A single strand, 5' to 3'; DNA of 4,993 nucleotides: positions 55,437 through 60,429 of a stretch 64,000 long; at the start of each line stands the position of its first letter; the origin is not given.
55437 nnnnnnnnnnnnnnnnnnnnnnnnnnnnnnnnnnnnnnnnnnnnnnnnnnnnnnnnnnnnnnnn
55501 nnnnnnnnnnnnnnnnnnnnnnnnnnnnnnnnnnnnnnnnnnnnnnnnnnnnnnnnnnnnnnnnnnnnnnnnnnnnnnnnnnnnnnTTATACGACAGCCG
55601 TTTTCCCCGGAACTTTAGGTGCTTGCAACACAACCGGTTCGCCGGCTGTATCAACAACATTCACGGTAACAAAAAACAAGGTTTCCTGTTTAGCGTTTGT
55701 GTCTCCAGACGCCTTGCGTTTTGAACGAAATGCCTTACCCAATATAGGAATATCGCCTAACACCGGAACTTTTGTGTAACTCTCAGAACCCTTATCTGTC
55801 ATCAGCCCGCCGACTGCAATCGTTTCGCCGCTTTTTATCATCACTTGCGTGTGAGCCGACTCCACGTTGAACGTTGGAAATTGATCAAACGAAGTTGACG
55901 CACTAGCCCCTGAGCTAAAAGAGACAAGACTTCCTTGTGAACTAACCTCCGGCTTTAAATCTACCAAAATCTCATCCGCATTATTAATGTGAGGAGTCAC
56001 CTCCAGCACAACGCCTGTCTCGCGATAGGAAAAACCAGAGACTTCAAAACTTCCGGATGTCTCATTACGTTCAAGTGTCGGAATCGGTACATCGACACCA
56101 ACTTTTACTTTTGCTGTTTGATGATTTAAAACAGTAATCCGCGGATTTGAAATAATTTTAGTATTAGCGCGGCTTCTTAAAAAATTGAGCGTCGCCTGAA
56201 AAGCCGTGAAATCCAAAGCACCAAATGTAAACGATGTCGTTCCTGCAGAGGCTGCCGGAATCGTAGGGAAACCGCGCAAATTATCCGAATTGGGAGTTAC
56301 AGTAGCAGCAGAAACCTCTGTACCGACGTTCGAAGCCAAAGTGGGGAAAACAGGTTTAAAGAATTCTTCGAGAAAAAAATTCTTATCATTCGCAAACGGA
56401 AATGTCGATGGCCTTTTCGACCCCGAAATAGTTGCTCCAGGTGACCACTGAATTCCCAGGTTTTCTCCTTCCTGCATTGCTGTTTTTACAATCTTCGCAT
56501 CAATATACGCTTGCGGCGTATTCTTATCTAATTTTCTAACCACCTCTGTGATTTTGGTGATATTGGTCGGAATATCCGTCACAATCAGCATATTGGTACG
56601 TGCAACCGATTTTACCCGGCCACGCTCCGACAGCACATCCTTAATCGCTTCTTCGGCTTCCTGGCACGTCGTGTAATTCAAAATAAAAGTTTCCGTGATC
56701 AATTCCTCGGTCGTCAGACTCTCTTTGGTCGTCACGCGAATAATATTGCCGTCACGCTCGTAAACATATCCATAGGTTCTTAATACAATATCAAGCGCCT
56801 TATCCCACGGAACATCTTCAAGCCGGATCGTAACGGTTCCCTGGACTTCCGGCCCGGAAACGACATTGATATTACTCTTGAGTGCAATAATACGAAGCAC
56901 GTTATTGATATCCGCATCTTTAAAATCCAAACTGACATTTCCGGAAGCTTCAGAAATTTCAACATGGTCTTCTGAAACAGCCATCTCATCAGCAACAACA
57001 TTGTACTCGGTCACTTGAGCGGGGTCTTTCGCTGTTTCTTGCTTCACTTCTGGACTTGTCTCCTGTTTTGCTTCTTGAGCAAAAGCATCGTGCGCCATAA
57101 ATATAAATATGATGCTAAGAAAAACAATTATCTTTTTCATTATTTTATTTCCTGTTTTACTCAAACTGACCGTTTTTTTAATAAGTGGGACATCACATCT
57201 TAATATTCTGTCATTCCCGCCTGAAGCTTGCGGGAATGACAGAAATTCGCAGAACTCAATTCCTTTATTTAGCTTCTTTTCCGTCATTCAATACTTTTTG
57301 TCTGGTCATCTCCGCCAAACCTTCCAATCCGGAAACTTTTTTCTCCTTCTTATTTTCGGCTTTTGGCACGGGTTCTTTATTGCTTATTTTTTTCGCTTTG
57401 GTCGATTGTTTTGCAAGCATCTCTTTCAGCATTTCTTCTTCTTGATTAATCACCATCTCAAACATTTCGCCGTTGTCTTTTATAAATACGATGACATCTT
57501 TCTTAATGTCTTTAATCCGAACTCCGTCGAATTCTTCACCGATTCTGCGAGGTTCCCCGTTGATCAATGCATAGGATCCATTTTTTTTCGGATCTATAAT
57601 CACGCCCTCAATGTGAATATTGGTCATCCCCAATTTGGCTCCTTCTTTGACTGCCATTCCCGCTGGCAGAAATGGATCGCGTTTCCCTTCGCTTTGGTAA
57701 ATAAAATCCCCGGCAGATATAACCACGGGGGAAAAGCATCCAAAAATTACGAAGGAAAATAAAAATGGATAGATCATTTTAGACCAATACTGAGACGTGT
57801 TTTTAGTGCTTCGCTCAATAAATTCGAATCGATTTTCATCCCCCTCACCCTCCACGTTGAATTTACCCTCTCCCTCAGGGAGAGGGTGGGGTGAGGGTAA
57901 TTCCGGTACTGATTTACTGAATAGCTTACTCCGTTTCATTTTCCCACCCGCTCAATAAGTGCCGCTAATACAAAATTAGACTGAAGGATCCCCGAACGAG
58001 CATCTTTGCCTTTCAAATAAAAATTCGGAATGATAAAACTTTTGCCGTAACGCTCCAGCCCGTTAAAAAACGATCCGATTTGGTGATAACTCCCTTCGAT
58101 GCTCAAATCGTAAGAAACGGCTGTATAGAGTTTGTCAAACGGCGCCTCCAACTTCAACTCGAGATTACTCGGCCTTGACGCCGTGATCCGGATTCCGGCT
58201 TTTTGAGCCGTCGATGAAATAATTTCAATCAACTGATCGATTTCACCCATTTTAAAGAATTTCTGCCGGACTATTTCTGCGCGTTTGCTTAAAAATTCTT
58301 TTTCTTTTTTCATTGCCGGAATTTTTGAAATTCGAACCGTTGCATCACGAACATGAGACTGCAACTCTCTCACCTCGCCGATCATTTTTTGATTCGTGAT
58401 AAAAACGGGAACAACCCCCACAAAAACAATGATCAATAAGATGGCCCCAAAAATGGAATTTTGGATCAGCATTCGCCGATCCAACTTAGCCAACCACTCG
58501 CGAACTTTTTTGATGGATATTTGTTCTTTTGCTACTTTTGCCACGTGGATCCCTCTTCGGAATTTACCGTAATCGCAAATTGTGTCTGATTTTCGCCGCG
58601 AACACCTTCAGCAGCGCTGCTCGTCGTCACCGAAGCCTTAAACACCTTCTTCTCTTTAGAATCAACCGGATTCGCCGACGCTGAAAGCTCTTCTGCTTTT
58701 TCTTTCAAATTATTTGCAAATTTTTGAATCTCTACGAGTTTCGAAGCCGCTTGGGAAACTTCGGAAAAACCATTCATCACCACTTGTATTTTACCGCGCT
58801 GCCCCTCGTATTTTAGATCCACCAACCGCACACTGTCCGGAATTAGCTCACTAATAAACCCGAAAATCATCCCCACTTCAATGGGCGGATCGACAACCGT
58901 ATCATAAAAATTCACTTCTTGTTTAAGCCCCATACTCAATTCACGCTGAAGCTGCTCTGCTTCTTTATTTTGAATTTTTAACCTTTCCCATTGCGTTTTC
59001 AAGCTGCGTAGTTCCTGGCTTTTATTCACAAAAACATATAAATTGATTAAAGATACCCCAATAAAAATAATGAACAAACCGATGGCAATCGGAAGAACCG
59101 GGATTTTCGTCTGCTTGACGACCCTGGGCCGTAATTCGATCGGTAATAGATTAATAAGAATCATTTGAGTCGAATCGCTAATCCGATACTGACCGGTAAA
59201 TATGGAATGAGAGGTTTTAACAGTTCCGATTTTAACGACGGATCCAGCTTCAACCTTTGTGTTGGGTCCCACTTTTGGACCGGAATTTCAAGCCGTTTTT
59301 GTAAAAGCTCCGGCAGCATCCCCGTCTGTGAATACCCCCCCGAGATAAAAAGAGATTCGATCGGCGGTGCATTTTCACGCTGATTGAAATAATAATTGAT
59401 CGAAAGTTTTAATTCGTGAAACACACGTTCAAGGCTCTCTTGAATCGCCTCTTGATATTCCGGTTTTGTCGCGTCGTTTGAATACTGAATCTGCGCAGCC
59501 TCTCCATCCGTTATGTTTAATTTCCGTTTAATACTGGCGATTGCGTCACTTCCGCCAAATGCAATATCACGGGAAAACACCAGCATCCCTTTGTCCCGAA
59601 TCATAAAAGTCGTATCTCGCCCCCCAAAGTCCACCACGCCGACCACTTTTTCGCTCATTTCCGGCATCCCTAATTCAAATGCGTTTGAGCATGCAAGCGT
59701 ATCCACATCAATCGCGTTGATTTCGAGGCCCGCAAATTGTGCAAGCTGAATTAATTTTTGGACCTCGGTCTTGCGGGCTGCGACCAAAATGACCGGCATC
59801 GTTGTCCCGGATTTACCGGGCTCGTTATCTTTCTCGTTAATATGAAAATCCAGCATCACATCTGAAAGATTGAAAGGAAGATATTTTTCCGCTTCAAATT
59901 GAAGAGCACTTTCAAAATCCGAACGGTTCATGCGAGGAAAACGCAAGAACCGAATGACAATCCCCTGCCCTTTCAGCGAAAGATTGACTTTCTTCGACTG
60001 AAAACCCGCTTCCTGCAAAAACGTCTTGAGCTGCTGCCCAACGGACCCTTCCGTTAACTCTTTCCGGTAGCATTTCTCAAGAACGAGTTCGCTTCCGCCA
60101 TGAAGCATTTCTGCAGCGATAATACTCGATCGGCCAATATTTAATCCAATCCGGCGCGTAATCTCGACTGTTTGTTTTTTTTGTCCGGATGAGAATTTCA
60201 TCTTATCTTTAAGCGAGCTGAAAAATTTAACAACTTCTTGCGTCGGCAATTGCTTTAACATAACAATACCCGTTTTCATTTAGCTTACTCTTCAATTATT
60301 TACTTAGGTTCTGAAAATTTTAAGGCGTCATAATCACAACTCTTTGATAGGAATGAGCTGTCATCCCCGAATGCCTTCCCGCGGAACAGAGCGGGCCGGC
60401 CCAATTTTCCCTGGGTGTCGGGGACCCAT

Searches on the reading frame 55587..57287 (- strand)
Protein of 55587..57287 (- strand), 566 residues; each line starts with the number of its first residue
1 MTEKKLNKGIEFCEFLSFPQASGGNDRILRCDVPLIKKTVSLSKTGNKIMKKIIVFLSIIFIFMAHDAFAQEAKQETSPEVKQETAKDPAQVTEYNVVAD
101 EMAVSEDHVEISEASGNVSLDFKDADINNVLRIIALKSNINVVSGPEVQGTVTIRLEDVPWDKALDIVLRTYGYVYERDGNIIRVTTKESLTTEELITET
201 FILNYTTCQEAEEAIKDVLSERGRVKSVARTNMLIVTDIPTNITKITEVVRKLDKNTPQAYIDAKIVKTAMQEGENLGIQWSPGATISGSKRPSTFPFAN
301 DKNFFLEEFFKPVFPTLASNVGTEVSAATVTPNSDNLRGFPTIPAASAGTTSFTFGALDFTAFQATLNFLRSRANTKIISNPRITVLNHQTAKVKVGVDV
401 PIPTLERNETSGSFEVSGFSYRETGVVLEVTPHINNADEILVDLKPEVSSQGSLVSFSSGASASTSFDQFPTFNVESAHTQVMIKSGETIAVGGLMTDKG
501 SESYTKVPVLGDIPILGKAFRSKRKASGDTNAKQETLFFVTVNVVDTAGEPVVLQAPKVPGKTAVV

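Call 33: search_protein_families(library=pfam, proteins=[window:55587-57287:-], max_evalue=0.00001)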
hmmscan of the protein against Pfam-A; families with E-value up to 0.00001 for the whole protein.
window:55587-57287:- (566 aa): 4 families
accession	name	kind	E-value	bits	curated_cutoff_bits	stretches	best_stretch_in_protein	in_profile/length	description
PF00263.26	Secretin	-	1.2e-39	136.1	27.5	1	370-546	2-169/169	Bacterial type II and III secretion system protein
PF07660.19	STN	-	2.5e-13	50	28.4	1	142-188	4-52/52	Secretin and TonB N terminus short domain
PF03958.22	Secretin_N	-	1.9e-10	41.2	28.2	1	198-259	1-69/69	Bacterial type II/III secretion system short domain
PF21305.2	type_II_gspD_N0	-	1.2e-07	31.9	27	1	120-185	1-71/71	GspD-like, N0 domain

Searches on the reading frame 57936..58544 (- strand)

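Call 33: search_protein_families(library=pfam, proteins=[window:57936-58544:-], max_evalue=0.00001)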
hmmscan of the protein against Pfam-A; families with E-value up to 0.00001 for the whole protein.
window:57936-58544:- (202 aa): 1 family
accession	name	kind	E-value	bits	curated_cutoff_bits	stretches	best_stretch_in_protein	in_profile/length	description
PF04350.18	PilO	-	1.6e-10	41.8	22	1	57-188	7-133/145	Pilus assembly protein, PilO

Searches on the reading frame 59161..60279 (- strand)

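Call 33: search_protein_families(library=pfam, proteins=[window:59161-60279:-], max_evalue=0.00001)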
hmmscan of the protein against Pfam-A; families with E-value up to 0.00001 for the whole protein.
window:59161-60279:- (372 aa): 1 family
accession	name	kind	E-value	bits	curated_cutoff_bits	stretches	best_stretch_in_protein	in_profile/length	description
PF11104.14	PilM_2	-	8e-42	143.8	27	1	45-370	1-338/340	Type IV pilus assembly protein PilM;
